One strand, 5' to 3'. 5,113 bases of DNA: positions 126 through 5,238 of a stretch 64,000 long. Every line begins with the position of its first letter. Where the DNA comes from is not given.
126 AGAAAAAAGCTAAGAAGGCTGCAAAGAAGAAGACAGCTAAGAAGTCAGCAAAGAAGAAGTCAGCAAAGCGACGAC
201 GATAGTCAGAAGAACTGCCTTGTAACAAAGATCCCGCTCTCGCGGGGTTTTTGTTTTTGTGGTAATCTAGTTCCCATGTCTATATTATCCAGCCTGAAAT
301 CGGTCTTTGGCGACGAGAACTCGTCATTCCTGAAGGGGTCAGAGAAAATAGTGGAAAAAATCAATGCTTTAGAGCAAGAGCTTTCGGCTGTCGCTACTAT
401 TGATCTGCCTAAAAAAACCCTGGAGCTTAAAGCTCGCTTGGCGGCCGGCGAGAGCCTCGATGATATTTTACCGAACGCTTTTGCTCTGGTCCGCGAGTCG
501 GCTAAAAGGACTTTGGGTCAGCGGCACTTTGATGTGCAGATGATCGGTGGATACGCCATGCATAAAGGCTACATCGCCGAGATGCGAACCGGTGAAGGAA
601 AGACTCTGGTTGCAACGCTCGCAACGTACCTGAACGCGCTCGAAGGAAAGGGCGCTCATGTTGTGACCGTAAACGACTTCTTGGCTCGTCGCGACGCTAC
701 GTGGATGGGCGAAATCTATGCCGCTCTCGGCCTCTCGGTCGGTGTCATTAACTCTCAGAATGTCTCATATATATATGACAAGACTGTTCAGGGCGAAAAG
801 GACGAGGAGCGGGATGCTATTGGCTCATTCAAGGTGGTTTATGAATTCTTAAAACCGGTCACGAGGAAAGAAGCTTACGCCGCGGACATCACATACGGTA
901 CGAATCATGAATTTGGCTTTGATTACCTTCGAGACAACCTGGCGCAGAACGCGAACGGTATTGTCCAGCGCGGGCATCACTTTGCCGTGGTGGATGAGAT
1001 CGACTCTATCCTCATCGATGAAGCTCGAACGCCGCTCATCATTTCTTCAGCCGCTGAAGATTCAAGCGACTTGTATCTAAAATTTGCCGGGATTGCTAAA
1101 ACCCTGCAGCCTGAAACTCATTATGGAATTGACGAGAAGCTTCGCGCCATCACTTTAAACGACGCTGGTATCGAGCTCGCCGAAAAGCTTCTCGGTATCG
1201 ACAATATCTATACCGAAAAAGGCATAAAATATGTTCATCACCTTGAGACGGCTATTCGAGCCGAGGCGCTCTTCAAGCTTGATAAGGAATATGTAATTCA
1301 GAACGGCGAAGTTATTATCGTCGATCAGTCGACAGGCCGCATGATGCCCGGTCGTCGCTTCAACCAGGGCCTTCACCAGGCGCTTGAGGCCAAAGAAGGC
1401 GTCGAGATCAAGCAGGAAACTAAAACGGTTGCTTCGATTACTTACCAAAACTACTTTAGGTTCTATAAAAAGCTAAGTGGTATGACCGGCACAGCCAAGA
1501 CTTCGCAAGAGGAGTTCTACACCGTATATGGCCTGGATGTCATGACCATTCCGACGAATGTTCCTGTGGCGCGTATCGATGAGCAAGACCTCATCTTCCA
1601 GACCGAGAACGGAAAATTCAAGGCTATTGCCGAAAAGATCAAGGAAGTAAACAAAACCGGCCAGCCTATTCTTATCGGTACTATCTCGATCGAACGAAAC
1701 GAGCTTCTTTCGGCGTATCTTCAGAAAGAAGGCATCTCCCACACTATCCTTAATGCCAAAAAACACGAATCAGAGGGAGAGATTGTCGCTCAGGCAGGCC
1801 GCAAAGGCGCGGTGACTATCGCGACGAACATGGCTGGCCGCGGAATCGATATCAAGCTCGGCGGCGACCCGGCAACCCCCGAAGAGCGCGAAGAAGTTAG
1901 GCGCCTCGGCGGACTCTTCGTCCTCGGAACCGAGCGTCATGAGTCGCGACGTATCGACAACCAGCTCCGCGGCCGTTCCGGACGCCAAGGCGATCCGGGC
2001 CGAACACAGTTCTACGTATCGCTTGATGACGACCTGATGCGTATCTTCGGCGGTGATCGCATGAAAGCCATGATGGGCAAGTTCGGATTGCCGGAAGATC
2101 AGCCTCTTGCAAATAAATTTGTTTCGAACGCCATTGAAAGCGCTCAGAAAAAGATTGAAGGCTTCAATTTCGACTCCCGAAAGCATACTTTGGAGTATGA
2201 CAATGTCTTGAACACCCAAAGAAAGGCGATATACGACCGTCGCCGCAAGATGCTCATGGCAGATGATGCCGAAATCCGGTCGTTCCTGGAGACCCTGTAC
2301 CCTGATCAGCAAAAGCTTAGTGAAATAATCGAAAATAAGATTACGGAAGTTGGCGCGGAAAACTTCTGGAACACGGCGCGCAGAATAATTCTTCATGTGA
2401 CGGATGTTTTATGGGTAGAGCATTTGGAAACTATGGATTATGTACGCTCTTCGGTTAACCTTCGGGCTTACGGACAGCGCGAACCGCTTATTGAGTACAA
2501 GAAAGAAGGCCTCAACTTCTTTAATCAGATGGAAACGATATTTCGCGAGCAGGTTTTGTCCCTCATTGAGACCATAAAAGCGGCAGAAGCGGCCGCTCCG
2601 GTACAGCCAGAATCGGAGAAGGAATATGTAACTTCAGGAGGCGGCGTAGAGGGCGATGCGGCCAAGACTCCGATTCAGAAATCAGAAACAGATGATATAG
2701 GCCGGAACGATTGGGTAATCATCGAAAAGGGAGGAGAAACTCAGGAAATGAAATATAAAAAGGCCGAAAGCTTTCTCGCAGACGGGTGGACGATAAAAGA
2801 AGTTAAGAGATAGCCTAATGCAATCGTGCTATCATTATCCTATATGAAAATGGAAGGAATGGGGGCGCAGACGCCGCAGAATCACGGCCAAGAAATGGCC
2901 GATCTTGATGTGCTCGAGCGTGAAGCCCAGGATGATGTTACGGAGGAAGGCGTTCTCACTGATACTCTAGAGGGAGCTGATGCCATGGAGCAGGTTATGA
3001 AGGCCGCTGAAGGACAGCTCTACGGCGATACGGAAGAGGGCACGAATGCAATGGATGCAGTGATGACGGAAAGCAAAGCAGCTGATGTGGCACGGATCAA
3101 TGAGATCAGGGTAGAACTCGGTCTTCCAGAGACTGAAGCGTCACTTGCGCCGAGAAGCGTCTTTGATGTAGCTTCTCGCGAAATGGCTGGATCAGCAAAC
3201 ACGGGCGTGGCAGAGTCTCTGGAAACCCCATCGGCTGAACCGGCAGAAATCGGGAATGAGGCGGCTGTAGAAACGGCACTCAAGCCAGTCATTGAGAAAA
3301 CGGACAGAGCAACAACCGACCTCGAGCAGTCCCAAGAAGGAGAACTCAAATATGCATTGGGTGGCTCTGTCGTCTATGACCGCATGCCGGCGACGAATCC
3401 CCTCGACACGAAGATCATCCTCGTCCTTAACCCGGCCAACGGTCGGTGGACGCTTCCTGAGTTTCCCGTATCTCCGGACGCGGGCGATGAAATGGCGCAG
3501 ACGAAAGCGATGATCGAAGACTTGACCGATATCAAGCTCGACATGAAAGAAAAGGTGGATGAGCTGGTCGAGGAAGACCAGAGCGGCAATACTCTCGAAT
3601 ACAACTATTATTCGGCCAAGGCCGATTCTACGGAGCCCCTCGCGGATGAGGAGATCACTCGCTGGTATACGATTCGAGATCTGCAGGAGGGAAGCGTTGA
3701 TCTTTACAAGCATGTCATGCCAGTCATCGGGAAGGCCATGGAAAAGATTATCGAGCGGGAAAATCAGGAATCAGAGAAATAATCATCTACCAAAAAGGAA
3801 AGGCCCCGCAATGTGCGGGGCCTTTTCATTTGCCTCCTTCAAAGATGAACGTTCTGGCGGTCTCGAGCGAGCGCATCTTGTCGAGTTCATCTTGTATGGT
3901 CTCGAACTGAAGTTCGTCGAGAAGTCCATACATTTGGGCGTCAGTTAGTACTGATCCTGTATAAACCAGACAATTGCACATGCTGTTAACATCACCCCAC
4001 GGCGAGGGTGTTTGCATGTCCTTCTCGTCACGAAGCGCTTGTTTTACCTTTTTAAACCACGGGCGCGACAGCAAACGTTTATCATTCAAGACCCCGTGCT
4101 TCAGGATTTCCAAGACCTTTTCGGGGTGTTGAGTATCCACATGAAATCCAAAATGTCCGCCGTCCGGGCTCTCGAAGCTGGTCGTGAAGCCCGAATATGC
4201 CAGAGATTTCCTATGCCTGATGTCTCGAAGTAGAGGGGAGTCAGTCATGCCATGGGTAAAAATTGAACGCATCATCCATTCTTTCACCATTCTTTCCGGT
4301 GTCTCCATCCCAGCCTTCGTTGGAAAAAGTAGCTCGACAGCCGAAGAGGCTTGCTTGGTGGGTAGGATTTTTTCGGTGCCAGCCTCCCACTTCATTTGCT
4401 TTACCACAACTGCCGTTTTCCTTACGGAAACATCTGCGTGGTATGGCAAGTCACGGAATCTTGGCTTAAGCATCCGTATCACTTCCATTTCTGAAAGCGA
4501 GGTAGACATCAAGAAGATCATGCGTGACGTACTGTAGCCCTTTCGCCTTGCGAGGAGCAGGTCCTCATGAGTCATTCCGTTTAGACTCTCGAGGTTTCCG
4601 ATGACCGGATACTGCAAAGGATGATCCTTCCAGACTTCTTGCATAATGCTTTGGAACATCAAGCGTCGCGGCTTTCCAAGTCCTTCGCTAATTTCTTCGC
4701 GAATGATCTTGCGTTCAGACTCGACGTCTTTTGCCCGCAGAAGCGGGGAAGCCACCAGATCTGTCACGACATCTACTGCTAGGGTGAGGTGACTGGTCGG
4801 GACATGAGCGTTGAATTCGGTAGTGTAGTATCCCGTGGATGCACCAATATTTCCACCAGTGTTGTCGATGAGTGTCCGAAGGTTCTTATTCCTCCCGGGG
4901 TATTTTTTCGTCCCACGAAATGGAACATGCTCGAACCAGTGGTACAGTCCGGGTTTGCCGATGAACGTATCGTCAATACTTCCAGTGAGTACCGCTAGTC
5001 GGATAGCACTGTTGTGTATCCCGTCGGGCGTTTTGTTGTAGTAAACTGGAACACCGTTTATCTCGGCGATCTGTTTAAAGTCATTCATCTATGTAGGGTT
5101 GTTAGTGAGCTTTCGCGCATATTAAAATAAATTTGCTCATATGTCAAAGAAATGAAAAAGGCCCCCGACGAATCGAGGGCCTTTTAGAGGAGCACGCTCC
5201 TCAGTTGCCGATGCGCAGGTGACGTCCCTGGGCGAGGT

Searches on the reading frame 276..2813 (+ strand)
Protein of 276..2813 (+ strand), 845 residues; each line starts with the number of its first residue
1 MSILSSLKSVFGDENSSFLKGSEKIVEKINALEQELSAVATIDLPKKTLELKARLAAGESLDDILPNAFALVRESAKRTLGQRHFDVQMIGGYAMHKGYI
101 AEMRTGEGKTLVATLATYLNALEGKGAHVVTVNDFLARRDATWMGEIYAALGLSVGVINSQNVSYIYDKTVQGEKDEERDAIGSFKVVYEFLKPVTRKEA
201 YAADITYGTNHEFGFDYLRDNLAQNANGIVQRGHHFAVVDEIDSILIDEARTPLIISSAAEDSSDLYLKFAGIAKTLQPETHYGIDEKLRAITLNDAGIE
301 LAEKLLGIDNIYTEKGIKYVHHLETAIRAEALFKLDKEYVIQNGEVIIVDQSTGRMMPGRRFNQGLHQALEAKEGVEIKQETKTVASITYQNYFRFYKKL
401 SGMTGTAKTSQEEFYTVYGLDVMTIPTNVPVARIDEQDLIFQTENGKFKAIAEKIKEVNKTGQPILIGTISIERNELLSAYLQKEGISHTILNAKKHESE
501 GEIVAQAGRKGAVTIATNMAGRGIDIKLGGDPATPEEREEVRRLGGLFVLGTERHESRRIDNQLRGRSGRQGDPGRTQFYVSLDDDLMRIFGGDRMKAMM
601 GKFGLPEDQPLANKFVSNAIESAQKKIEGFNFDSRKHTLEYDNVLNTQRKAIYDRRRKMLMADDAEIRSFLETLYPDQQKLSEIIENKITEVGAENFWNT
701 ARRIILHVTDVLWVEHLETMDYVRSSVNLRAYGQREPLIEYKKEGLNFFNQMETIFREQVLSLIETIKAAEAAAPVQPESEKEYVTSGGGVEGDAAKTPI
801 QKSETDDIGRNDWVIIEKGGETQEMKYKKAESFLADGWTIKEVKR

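Call 25: search_protein_families(library=pfam, proteins=[window:276-2813:+], max_evalue=0.00001)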
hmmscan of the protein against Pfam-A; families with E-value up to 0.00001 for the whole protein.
window:276-2813:+ (845 aa): 4 families
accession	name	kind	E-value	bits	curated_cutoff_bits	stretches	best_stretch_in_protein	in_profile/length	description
PF07517.20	SecA_DEAD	-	1.1e-120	402.8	24.6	1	8-414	2-289/290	SecA DEAD-like domain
PF21090.3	P-loop_SecA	-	3.5e-80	268.9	27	2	430-533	1-104/205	SecA P-loop domain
PF07516.18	SecA_SW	-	2.9e-43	148.7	26.7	2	610-669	1-59/200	SecA Wing and Scaffold domain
PF01043.26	SecA_PP_bind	-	1e-37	129.5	23.5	1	263-371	2-110/110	SecA preprotein cross-linking domain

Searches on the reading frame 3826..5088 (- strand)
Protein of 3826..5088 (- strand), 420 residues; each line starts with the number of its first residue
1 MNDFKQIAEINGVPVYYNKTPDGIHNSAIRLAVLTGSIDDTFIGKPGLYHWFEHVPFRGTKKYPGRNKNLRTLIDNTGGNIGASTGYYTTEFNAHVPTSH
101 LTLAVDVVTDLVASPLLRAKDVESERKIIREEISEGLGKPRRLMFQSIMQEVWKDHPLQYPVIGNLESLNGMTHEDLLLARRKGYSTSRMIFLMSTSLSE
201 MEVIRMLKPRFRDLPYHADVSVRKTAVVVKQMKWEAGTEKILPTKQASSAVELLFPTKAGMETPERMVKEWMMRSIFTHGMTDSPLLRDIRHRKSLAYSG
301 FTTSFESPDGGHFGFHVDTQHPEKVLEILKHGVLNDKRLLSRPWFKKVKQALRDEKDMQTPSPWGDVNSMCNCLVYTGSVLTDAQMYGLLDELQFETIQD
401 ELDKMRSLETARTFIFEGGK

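Call 25: search_protein_families(library=pfam, proteins=[window:3826-5088:-], max_evalue=0.00001)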
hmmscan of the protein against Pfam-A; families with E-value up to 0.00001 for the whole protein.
window:3826-5088:- (420 aa): 2 families
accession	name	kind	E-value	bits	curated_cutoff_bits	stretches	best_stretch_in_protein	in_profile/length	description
PF00675.25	Peptidase_M16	-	2.5e-21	76.6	22.3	1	25-164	11-147/149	Insulinase (Peptidase family M16)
PF05193.26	Peptidase_M16_C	-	7e-08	33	23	1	172-329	2-157/181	Peptidase M16 inactive domain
